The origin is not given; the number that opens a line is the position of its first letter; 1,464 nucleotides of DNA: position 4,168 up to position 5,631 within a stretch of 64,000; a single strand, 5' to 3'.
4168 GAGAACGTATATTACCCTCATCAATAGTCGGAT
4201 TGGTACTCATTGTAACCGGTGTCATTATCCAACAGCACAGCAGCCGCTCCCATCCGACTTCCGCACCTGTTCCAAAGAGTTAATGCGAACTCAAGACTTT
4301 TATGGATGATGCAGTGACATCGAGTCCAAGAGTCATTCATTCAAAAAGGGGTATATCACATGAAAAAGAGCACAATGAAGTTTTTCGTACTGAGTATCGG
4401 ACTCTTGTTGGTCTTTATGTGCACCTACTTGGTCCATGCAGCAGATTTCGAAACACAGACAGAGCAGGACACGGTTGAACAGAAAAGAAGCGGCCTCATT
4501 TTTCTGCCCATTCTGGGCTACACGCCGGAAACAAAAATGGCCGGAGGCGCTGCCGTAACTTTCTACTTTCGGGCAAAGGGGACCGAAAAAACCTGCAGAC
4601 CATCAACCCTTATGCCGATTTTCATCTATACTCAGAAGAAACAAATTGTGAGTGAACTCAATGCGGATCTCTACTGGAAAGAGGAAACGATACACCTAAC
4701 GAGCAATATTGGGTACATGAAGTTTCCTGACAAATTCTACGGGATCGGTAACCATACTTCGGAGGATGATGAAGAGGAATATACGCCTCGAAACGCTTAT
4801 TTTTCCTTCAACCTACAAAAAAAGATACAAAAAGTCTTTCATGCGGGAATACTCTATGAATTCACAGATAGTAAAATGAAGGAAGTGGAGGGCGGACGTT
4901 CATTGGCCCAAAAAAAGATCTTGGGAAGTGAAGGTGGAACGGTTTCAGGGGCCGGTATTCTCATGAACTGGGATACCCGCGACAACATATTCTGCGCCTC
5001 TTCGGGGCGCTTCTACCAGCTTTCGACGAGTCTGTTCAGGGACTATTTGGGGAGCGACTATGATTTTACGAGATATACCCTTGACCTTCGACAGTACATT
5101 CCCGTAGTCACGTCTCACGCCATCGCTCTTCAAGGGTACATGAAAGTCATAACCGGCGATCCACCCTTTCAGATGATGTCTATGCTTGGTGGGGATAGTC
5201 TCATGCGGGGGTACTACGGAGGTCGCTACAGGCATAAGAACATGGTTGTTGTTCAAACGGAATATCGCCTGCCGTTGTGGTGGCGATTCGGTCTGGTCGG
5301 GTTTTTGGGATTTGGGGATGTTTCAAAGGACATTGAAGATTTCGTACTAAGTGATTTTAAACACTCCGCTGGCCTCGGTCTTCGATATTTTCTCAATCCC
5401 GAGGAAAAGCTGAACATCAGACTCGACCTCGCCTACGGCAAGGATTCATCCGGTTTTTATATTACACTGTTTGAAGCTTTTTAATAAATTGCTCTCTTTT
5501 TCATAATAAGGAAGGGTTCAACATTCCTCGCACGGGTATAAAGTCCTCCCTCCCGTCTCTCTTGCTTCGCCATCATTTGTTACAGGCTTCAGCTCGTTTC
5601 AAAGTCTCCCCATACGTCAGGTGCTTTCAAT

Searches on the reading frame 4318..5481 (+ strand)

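Call 38: search_protein_families(library=pfam, max_evalue=0.00001, proteins=[window:4318-5481:+])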
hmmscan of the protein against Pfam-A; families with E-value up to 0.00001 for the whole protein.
window:4318-5481:+ (388 aa): 1 family
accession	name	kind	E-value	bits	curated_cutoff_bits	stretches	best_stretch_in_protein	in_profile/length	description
PF01103.29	Omp85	-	4e-16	59.9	24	1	119-372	30-303/325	Omp85 superfamily domain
